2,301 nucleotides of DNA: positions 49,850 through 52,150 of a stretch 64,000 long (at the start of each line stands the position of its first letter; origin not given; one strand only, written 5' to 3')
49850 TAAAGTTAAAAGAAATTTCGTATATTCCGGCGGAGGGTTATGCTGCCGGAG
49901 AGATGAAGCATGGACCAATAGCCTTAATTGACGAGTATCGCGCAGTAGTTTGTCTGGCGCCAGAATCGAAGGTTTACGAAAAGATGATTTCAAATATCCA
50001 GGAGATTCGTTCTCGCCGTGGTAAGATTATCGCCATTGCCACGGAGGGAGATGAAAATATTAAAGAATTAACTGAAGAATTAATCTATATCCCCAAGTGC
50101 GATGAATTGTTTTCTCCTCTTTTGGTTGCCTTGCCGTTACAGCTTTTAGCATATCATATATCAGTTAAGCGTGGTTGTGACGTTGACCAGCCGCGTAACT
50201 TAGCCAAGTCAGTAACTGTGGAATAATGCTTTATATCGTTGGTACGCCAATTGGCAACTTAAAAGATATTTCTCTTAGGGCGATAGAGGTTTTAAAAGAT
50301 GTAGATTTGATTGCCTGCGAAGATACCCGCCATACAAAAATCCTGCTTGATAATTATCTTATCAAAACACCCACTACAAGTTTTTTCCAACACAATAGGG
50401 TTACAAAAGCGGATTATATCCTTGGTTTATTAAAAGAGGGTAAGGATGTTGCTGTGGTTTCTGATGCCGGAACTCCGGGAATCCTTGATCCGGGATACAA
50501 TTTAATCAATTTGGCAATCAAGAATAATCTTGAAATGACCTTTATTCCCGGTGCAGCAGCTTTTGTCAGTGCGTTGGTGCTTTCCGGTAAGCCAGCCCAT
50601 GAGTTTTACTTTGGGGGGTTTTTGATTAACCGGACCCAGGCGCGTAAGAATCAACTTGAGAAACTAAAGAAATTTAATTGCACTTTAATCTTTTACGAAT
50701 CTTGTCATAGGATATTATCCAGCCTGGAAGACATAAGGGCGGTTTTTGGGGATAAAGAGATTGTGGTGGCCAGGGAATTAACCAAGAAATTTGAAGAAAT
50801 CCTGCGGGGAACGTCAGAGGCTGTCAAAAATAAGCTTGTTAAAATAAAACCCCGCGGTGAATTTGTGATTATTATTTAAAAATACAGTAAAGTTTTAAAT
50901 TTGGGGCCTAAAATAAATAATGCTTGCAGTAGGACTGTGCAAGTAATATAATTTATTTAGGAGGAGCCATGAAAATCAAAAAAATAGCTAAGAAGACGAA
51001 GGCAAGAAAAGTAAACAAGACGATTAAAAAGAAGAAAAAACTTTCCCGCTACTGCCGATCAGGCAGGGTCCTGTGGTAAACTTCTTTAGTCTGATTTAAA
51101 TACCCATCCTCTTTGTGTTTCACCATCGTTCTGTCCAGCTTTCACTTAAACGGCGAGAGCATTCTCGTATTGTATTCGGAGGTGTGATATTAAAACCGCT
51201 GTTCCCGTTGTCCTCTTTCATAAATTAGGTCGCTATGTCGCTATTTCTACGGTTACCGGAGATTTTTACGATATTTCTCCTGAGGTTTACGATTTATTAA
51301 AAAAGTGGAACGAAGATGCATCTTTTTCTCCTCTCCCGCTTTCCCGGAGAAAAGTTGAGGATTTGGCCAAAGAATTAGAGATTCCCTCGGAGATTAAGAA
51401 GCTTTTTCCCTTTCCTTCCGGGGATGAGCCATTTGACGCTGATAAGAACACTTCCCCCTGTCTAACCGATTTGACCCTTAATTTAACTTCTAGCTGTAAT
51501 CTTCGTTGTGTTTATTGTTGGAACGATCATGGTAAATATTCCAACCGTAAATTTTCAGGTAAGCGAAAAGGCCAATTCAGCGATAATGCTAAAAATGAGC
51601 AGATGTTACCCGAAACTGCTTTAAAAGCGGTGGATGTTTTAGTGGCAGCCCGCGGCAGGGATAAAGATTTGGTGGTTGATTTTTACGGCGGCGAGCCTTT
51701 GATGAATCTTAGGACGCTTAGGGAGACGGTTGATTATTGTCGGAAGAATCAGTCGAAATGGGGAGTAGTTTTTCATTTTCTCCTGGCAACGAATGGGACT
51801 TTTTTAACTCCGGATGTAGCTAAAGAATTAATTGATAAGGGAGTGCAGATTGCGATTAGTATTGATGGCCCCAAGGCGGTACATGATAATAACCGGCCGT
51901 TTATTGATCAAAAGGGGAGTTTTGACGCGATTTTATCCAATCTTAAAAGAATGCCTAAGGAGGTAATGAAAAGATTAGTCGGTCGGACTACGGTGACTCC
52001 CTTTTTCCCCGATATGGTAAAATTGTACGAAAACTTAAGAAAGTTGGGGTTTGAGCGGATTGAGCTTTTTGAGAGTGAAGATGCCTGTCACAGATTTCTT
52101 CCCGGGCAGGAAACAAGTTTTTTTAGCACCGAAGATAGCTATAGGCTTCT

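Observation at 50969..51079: Highly expressed-looking 36-aa Lys-rich ORF ending in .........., upstream of a SPASM radical SAM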

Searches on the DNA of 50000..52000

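Call 39: search_rna_families(source=window, start=50000, end=52000, threshold=evalue, max_evalue=1)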
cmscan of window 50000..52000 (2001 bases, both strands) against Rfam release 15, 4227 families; matches with E-value up to 1: 1.
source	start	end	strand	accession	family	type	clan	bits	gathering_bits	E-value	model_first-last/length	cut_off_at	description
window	50476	50600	+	RF02768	Ysr155_RyfD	Gene; sRNA;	-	18.9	42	0.71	1-140/140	no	Yersinia sRNA 155(RyfD)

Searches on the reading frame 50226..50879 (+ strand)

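Call 3: search_protein_families(library=ncbifam, proteins=[window:50226-50879:+], max_evalue=0.01)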
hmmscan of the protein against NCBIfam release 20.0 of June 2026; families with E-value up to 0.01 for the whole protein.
window:50226-50879:+ (217 aa): 10 families
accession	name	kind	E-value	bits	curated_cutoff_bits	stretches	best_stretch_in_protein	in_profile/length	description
TIGR00096.1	TIGR00096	equivalog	2e-73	247.2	167.9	1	1-217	1-219/275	16S rRNA (cytidine(1402)-2'-O)-methyltransferase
NF011570.0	PRK14994.1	equivalog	1.1e-60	205.3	502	1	2-196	14-209/287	16S rRNA (cytidine(1402)-2'-O)-methyltransferase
TIGR01466.1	cobJ_cbiH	equivalog_domain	1.2e-06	28.3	246.35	1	2-124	1-122/239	precorrin-3B C(17)-methyltransferase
NF004423.0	PRK05765.1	equivalog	9.1e-05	22.1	332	1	2-123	5-125/247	precorrin-3B C(17)-methyltransferase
NF012022.0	PRK15478.1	equivalog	0.0001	21.9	425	1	1-127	1-127/241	precorrin-3B C(17)-methyltransferase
NF004455.0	PRK05787.1-3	equivalog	0.00014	21.5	258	1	1-200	2-201/221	cobalt-precorrin-7 (C(5))-methyltransferase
TIGR01465.1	cobM_cbiF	equivalog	0.00017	21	259.65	1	3-208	2-214/247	precorrin-4 C(11)-methyltransferase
TIGR02467.1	CbiE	equivalog_domain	0.00028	20.4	92.9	1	4-202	1-193/204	precorrin-6y C5,15-methyltransferase (decarboxylating) subunit CbiE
TIGR01467.1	cobI_cbiL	equivalog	0.00073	19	163.25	0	1-117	2-134/230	precorrin-2 C(20)-methyltransferase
NF004460.0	PRK05787.2-3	equivalog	0.0073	15.9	291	0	1-33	1-33/207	cobalt-precorrin-7 (C(5))-methyltransferase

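Call 4: search_protein_families(library=pfam, proteins=[window:50226-50879:+], max_evalue=0.01)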
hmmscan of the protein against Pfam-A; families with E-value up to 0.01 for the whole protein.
window:50226-50879:+ (217 aa): 1 family
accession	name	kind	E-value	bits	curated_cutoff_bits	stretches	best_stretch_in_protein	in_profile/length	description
PF00590.25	TP_methylase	-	4.8e-33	115.3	27.8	1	1-199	1-210/212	Tetrapyrrole (Corrin/Porphyrin) Methylases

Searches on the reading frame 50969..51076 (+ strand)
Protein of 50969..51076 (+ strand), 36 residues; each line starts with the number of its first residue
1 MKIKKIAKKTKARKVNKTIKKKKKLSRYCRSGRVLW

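Call 3: search_protein_families(library=ncbifam, proteins=[window:50969-51076:+], max_evalue=0.01)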
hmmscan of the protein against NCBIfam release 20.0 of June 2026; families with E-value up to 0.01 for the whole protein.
seq(36 aa): 0 families

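Call 4: search_protein_families(library=pfam, proteins=[window:50969-51076:+], max_evalue=0.01)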
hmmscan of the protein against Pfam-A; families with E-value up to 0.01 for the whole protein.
seq(36 aa): 0 families

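Call 50: search_protein_representatives(alignment_id=A4)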
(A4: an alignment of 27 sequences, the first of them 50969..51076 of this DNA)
Query: 27 sequences, 36 profile positions. Proteins with E-value up to 0.001 (for the whole library): 4; up to 1e-10: 3; up to 1e-30: 0. The best 4 are listed.
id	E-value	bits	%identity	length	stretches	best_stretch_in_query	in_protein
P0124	8.5e-18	80.5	-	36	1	1-36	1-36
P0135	4.8e-15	71.6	-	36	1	1-36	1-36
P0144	5.9e-12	61.7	-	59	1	4-36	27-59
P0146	1.7e-10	57.1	-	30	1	8-36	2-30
